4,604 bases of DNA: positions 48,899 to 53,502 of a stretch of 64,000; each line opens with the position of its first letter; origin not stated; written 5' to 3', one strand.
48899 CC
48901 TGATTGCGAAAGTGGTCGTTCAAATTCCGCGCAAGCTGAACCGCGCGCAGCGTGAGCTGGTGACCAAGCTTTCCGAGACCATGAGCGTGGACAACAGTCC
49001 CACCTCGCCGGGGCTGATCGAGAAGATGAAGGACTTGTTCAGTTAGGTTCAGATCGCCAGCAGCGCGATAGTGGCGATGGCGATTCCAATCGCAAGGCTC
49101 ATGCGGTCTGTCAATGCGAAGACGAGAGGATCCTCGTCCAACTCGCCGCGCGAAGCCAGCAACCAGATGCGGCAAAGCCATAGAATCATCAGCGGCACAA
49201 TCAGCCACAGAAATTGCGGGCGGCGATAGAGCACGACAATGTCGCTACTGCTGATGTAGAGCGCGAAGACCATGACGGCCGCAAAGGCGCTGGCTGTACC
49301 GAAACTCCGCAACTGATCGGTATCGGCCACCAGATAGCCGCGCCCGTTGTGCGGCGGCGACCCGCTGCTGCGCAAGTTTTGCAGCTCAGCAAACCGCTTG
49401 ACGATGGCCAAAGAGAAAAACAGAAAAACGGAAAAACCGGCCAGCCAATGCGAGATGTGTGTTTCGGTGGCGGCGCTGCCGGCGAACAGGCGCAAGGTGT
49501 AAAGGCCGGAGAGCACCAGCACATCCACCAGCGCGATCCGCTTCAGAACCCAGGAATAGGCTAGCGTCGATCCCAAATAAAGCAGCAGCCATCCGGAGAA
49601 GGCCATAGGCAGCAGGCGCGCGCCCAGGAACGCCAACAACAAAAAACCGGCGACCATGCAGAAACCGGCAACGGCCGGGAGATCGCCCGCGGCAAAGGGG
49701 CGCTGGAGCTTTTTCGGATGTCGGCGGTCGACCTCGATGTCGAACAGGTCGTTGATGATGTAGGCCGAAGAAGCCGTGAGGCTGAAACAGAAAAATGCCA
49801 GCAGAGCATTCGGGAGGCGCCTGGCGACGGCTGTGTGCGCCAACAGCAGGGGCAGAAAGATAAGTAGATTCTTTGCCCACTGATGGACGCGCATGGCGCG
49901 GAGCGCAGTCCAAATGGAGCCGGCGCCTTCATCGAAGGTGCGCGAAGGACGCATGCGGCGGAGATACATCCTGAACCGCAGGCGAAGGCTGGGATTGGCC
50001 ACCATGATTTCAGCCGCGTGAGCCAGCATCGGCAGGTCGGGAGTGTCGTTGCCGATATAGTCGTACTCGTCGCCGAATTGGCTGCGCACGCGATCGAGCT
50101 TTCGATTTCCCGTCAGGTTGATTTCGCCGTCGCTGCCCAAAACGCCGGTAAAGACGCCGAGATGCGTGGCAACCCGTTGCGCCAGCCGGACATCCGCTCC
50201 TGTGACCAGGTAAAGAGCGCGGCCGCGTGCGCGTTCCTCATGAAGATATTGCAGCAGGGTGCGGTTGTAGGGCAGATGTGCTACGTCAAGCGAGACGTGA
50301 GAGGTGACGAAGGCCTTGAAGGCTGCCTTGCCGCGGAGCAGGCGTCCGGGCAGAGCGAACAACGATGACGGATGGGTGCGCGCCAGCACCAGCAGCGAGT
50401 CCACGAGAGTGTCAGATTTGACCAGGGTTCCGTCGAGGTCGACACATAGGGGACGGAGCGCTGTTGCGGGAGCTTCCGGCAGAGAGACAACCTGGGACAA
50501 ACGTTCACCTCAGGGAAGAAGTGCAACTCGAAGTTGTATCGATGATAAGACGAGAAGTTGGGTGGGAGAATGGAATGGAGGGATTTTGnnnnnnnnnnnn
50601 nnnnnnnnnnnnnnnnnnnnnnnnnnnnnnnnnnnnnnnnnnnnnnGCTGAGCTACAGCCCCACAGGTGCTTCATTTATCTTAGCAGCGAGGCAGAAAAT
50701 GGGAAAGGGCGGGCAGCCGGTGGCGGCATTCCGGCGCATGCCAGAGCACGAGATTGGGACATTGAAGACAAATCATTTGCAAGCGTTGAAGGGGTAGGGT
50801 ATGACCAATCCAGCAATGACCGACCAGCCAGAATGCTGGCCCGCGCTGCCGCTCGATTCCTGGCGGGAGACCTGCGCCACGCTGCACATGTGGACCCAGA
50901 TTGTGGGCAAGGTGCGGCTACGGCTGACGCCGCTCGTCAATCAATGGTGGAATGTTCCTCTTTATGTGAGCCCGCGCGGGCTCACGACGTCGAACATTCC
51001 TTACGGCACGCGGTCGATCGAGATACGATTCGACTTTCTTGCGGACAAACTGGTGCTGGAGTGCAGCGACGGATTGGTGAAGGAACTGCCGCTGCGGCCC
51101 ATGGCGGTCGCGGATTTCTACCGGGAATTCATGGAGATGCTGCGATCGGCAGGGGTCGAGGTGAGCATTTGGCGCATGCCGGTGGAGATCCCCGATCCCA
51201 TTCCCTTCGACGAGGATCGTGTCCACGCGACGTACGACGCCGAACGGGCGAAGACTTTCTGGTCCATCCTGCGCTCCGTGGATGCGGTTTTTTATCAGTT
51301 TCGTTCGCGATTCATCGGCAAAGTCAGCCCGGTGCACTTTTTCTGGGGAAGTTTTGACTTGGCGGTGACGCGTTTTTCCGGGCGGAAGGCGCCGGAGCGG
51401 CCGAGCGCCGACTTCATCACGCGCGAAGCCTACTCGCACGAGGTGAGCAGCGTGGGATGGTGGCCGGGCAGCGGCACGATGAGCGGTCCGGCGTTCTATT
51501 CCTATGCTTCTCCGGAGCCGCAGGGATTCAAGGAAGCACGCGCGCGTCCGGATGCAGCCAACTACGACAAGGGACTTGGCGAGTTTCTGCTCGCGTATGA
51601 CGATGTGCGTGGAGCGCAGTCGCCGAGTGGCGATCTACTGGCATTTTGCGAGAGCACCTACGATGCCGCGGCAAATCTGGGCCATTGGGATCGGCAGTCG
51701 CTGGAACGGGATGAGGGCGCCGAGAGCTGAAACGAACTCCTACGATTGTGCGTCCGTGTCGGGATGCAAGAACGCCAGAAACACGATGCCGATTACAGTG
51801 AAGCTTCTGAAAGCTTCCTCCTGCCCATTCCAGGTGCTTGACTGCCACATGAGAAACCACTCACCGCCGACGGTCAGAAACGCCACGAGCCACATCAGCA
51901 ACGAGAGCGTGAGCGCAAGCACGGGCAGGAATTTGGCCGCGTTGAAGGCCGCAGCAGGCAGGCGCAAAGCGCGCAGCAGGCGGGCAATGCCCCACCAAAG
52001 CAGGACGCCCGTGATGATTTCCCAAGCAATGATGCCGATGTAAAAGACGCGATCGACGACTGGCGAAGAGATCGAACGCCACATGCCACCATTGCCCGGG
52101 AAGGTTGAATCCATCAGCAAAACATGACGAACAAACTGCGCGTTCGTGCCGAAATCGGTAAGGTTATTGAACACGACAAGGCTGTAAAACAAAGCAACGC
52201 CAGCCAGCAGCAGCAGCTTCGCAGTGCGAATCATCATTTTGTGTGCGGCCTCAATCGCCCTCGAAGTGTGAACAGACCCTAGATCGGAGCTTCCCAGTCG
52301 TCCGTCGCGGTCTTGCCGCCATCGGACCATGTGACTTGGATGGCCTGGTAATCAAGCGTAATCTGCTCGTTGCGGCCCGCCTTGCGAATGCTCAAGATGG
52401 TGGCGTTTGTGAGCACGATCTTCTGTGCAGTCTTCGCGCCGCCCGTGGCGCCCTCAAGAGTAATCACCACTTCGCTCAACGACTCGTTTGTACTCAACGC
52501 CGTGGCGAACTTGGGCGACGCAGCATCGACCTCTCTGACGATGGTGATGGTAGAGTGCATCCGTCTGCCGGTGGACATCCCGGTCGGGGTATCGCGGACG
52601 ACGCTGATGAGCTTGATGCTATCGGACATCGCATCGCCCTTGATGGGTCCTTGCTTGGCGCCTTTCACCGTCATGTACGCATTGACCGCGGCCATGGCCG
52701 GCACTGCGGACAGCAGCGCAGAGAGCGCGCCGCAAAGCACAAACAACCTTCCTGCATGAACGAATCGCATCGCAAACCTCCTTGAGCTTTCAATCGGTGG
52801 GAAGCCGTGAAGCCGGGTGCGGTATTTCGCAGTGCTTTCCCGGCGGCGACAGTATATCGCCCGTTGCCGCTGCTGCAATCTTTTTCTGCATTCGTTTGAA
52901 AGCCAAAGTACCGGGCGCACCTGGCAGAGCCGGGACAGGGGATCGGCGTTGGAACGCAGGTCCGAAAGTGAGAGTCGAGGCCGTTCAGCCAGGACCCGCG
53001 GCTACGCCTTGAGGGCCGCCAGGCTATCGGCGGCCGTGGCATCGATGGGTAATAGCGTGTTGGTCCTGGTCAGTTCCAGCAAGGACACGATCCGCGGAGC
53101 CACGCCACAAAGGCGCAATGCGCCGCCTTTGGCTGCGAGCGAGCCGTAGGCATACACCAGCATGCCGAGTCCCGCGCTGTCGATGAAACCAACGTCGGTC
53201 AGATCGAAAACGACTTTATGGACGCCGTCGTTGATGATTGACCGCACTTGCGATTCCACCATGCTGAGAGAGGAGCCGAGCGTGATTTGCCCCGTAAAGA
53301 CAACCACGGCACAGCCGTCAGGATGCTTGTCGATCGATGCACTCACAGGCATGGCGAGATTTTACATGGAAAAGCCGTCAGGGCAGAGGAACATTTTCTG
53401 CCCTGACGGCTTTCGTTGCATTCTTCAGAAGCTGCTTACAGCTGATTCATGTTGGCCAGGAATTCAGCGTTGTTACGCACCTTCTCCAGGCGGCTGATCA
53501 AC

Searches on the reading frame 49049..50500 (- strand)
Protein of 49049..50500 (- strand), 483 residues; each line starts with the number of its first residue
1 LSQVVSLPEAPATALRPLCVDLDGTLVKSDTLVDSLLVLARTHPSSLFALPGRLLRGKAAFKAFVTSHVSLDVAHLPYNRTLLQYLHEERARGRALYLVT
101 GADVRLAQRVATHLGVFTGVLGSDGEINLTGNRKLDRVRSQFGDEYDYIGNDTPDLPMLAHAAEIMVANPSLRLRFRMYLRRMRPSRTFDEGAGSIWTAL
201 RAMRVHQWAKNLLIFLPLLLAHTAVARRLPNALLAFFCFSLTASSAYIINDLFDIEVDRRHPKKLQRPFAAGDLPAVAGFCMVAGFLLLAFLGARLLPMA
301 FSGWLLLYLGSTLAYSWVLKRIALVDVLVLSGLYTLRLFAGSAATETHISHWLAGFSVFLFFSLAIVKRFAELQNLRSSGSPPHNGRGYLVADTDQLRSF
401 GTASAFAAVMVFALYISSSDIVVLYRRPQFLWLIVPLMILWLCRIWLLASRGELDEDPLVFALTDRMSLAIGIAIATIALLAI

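Call 72: search_protein_families(library=pfam, proteins=[window:49049-50500:-], max_evalue=0.00001)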
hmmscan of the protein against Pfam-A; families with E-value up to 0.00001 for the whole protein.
window:49049-50500:- (483 aa): 2 families
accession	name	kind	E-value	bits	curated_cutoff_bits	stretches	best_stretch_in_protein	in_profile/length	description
PF01040.23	UbiA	-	1.6e-18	67.3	34.2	1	217-461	7-244/250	UbiA prenyltransferase family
PF12710.13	HAD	-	2.9e-07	31.5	27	0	21-159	4-188/189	haloacid dehalogenase-like hydrolase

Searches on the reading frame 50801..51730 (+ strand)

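Call 72: search_protein_families(library=pfam, proteins=[window:50801-51730:+], max_evalue=0.00001)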
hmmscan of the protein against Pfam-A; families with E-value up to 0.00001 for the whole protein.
window:50801-51730:+ (309 aa): 1 family
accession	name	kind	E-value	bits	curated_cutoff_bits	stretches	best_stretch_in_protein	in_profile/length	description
PF19459.4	DUF5996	-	3.3e-132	440.5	25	1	13-302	1-295/296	Family of unknown function (DUF5996)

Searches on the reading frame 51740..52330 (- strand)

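Call 73: search_protein_families(library=pfam, proteins=[window:51740-52330:-], max_evalue=0.00001)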
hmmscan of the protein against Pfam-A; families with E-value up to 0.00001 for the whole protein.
window:51740-52330:- (196 aa): 1 family
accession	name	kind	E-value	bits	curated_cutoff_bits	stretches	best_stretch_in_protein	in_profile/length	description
PF09933.14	DUF2165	-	2e-57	194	24.9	1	35-185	2-152/157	Predicted small integral membrane protein (DUF2165)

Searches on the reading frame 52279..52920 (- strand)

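Call 73: search_protein_families(library=pfam, proteins=[window:52279-52920:-], max_evalue=0.00001)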
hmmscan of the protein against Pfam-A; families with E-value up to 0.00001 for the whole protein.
window:52279-52920:- (213 aa): 1 family
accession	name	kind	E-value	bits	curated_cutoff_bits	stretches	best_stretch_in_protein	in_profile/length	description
PF05638.18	T6SS_HCP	-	3.7e-16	60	23.5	1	82-198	1-129/129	Type VI secretion system effector, Hcp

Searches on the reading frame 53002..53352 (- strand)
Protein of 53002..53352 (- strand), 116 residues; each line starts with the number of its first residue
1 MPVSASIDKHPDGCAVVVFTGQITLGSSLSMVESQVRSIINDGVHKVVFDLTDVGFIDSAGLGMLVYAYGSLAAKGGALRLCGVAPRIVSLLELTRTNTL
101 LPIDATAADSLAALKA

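Call 73: search_protein_families(library=pfam, proteins=[window:53002-53352:-], max_evalue=0.00001)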
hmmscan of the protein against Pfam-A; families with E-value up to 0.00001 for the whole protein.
window:53002-53352:- (116 aa): 2 families
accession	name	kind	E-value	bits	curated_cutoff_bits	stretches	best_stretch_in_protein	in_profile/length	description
PF01740.26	STAS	-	1.3e-16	60.7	22.6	1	9-108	5-104/106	STAS domain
PF13466.11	STAS_2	-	1.9e-10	41.2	29.2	1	19-96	3-78/80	STAS domain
